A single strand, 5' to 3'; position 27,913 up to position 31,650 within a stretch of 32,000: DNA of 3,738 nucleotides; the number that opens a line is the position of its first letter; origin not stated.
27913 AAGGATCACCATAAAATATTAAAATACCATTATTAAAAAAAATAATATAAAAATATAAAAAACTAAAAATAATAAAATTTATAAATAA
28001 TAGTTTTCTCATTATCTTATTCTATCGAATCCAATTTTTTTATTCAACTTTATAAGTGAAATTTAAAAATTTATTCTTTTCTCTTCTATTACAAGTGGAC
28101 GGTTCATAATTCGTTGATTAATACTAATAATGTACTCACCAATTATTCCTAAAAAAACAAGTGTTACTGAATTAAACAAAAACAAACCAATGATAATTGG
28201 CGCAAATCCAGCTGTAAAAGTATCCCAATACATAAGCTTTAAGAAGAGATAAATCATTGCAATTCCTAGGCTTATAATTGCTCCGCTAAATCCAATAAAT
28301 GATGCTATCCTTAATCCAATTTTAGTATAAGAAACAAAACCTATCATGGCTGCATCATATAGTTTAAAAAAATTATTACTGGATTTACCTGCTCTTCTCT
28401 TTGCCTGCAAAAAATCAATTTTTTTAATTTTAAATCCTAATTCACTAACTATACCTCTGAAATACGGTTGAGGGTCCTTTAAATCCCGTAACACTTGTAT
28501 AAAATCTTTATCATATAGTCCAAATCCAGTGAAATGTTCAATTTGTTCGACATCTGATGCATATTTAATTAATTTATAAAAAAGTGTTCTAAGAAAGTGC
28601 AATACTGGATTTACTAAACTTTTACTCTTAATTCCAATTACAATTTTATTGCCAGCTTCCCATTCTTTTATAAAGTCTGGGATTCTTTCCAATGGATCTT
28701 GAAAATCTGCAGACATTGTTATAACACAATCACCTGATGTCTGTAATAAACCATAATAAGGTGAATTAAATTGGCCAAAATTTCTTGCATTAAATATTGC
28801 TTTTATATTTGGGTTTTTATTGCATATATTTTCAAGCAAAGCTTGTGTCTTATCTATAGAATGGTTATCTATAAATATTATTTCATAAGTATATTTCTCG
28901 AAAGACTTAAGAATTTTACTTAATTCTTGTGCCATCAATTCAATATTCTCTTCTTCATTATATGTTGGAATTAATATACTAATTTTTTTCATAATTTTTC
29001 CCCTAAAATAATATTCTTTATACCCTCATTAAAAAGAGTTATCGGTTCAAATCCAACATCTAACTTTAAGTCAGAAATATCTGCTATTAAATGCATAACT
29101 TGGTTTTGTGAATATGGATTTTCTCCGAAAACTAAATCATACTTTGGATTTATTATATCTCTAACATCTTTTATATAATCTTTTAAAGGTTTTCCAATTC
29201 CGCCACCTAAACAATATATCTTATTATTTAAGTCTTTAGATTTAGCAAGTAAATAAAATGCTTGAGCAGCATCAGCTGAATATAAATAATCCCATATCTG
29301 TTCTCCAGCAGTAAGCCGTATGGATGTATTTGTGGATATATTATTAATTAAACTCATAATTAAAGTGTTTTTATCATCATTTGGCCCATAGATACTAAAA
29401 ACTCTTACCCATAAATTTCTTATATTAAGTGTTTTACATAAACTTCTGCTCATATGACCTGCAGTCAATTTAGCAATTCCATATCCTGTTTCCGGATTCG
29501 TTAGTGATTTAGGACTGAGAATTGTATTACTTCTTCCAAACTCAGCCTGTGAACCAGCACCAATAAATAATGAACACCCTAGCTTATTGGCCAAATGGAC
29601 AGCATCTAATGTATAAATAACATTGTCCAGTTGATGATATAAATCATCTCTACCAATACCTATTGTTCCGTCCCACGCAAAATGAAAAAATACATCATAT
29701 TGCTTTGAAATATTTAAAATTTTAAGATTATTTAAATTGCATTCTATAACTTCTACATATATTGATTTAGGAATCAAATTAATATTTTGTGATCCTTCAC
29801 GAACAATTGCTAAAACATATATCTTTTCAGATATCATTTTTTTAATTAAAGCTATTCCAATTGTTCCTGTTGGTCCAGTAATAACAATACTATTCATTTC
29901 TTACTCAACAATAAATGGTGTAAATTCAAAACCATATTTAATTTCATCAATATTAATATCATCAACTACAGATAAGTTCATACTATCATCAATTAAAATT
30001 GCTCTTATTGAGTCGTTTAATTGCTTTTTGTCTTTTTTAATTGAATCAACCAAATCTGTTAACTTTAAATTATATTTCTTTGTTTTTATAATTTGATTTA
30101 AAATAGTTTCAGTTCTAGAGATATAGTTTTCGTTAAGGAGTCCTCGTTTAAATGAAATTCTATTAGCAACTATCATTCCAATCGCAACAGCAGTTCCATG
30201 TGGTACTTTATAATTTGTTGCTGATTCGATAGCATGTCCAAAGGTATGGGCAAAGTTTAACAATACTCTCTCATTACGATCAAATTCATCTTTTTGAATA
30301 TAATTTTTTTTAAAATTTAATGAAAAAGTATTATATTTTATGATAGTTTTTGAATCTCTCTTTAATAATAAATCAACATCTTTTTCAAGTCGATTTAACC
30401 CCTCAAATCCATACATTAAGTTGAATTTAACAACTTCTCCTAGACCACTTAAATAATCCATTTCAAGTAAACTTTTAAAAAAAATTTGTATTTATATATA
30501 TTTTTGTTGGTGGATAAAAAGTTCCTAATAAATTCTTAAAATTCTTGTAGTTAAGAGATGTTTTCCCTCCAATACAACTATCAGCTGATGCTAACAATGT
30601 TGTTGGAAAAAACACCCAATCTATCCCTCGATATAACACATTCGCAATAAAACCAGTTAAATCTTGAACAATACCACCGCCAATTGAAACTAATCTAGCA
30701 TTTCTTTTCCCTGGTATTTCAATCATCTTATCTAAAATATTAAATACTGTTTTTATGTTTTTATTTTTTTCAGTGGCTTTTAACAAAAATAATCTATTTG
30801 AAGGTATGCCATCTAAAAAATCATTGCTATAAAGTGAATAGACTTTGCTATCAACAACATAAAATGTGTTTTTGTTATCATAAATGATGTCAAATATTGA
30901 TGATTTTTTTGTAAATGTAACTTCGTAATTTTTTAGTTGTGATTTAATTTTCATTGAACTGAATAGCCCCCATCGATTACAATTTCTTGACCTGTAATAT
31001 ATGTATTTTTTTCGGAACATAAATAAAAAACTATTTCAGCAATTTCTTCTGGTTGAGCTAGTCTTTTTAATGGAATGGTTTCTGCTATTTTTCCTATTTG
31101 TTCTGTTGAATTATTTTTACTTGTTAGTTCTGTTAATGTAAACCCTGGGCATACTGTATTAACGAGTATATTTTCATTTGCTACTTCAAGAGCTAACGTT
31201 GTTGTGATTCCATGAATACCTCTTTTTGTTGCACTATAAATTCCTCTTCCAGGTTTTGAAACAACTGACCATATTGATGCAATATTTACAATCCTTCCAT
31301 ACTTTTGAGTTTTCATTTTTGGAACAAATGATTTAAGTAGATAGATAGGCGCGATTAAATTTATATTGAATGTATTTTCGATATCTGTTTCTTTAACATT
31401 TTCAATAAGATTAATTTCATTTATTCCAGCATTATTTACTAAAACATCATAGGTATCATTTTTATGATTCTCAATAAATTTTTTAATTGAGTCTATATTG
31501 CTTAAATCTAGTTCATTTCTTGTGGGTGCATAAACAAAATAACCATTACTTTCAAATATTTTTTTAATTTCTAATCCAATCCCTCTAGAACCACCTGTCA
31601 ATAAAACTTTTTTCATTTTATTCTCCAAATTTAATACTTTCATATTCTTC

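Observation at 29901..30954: DHQS-like gene interrupted at an A8/T8 tract in a context that also permits RF2-style +1 slippage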

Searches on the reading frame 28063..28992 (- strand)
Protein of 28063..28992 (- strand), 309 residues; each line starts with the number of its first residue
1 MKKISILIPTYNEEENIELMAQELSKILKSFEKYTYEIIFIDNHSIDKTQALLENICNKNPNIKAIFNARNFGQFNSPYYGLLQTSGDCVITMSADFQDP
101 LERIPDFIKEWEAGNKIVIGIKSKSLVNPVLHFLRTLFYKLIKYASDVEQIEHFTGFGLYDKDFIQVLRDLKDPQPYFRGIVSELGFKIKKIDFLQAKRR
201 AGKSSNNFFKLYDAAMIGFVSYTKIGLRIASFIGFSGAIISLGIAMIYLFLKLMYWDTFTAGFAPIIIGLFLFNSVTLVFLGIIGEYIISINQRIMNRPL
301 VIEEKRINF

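Call 7: search_protein_families(library=pfam, proteins=[window:28063-28992:-], max_evalue=0.01)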
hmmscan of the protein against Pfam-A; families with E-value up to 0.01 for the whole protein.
window:28063-28992:- (309 aa): 2 families
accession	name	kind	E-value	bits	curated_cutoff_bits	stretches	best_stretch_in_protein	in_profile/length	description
PF00535.33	Glycos_transf_2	-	1.2e-22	81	23.3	1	5-128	1-121/168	Glycosyl transferase family 2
PF10111.15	Glyco_tranf_2_2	-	0.00057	19.9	27.3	1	5-97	1-92/276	Glycosyltransferase like family 2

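Call 8: search_protein_families(library=ncbifam, proteins=[window:28063-28992:-], max_evalue=0.01)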
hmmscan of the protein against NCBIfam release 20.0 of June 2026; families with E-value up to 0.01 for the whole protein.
window:28063-28992:- (309 aa): 15 families
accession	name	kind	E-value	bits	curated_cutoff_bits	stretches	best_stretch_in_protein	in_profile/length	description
NF047588.1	GlcsyltransPgfSStrep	equivalog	1.3e-49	169.1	500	1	3-304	2-304/308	glycosyltransferase PgfS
NF007986.1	PRK10714.1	equivalog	9.8e-32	110.2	529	1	1-300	5-305/316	undecaprenyl-phosphate 4-deoxy-4-formamido-L-arabinose transferase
TIGR03937.1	PgaC_IcaA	equivalog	7.3e-12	44.9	422.3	1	2-96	45-135/407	poly-beta-1,6-N-acetyl-D-glucosamine synthase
NF010496.0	PRK13915.1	equivalog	4.1e-07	29.4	262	1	2-101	31-131/307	glucosyl-3-phosphoglycerate synthase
NF041875.1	EPS_EpsD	equivalog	5.7e-07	29.3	370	1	4-118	1-112/325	exopolysaccharide biosynthesis glycosyltransferase EpsD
NF047683.1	TeichurnBiosyTuaG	equivalog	8.2e-07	28.9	400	1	3-96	7-96/252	teichuronic acid biosynthesis protein TuaG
TIGR04283.1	glyco_like_mftF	equivalog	1e-06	28.5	182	1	4-56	1-49/221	TIGR04283 family arsenosugar biosynthesis glycosyltransferase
NF038302.1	EPS_HpsE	equivalog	1.2e-06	27.7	300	1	4-59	3-57/307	hormogonium polysaccharide biosynthesis glycosyltransferase HpsE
NF050050.1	ProtGlycPglI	equivalog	3.3e-06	26.7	500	1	1-96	1-93/306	GalNAc(5)-diNAcBac-PP-undecaprenol beta-1,3-glucosyltransferase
TIGR03111.1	glyc2_xrt_Gpos1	hypoth_equivalog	4.4e-06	25.7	363.95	1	3-149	50-194/439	TIGR03111 family XrtG-associated glycosyltransferase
NF045692.1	OglycostaseCruG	equivalog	3.4e-05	22.9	600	1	2-67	41-102/386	2'-O-glycosyltransferase CruG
NF007482.0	PRK10073.1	equivalog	6.4e-05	22.1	423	1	2-96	6-95/334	glycosyltransferase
TIGR04182.1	glyco_TIGR04182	equivalog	0.00031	20.2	325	1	4-54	2-46/293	S-layer glycoprotein N-glycosyltransferase AglJ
NF038299.1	EPS_HpsN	equivalog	0.0026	16.8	425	1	3-99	2-94/317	hormogonium polysaccharide biosynthesis glycosyltransferase HpsN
NF041391.1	DPhHxTase_Halo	equivalog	0.0046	16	375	1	10-122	3-104/213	dolichyl-phosphate hexose transferase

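Call 22: list_cluster_members(proteins=[P0121, window:30478-30954:-, window:28063-28992:-, window:689-1228:-, window:1230-2075:-])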
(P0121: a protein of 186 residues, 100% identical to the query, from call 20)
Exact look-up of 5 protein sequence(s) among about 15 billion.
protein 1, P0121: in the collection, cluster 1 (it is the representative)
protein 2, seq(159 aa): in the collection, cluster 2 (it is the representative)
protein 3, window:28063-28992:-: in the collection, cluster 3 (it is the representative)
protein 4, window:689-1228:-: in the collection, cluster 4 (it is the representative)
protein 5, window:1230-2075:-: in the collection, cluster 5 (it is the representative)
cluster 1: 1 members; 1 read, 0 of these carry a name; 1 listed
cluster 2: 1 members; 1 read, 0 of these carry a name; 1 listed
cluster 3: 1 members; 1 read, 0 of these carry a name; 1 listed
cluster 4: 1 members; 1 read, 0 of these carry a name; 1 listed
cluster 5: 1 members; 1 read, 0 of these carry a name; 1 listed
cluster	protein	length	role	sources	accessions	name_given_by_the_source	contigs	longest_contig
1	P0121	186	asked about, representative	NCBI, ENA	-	-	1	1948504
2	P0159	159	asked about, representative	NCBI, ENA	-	-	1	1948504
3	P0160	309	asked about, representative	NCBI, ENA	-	-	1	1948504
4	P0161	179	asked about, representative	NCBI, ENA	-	-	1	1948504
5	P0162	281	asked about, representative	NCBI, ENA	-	-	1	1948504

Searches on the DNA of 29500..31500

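Call 46: search_rna_families(source=window, start=29500, end=31500, threshold=evalue, max_evalue=1)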
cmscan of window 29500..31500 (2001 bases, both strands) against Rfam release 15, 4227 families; matches with E-value up to 1: 1.
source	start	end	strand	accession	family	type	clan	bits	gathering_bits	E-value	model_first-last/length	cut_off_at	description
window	30781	30839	+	RF02281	TtnuCD4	Gene; snRNA; snoRNA; CD-box;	-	22.5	60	0.38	1-60/60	no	Tetrahymena snoRNA TtnuCD4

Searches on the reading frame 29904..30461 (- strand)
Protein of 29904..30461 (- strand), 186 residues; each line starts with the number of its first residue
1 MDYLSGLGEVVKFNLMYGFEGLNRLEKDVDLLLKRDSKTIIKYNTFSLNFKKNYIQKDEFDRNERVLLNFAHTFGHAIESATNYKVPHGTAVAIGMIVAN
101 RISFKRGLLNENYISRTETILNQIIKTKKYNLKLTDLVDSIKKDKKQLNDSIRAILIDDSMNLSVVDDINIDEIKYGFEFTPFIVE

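Call 20: find_homologous_proteins(query=window:29904-30461:-, max_evalue=1e-20)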
Query seq(186 aa) (186 aa): 38 proteins with E <= 1e-20 among 152 candidates.
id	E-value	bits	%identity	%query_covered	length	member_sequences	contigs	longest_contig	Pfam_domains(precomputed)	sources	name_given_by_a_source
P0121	6.7e-114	395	100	100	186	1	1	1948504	PF24621.3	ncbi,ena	-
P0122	4.0e-55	204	52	97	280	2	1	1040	PF24621.3,PF01761.27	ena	-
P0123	5.0e-51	191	55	94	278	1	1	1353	PF24621.3,PF01761.27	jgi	jgi:3-dehydroquinate synthase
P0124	2.3e-48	182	50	96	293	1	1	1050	PF24621.3,PF01761.27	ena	-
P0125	1.8e-47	179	51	94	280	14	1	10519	PF24621.3,PF01761.27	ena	-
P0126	4.6e-47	178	50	96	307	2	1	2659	PF24621.3,PF01761.27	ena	-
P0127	1.9e-46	176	51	94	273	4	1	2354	PF24621.3,PF01761.27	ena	-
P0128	2.1e-46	176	48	96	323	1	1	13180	PF24621.3,PF01761.27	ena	-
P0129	3.8e-46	175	52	93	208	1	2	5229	PF24621.3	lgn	-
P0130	2.5e-45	172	49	90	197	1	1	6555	PF24621.3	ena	-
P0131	6.3e-45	171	48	93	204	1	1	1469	PF24621.3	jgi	jgi:3-dehydroquinate synthase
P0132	1.1e-44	170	50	93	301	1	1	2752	PF24621.3,PF01761.27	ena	-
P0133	1.4e-44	170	49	93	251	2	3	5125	PF24621.3,PF01761.27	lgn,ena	-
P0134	6.4e-44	168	50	93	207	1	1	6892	PF24621.3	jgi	jgi:3-dehydroquinate synthase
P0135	8.9e-44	167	46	93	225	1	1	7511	PF24621.3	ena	-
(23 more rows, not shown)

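Call 21: find_encoding_contigs(protein=P0121, flank=10000, max_places=6)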
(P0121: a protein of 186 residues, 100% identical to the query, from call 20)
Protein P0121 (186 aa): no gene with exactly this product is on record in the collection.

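Call 28: find_encoding_contigs(protein=P0134, flank=3000, max_places=2)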
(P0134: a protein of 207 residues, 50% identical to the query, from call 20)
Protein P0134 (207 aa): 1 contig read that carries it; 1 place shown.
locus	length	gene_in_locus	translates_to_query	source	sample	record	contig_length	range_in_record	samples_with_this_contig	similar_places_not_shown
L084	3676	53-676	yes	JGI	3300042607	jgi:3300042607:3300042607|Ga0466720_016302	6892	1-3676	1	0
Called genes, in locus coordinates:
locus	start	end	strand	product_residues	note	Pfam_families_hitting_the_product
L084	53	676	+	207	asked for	PF24621:DHQS_C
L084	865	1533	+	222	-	PF13302:Acetyltransf_3 (weak), PF13420:Acetyltransf_4 (weak)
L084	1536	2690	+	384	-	PF00155:Aminotran_1_2, PF01053:Cys_Met_Meta_PP (weak), PF00266:Aminotran_5 (weak), PF01041:DegT_DnrJ_EryC1 (weak)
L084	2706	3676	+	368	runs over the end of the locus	PF00155:Aminotran_1_2 (weak), PF01041:DegT_DnrJ_EryC1, PF00266:Aminotran_5, PF01053:Cys_Met_Meta_PP, PF01212:Beta_elim_lyase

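Call 29: find_encoding_contigs(protein=P0129, flank=3000, max_places=2)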
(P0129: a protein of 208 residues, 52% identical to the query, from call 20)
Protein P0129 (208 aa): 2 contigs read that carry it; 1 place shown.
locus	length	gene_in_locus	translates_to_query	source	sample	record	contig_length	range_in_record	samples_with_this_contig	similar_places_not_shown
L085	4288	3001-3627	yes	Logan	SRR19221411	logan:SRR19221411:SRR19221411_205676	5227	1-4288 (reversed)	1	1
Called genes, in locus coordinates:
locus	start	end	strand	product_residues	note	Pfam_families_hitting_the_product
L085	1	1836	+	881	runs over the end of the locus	-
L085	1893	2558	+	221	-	PF04321:RmlD_sub_bind (weak), PF13561:adh_short_C2, PF00106:adh_short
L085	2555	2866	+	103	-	-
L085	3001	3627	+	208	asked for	PF24621:DHQS_C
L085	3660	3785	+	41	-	-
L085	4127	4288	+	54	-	?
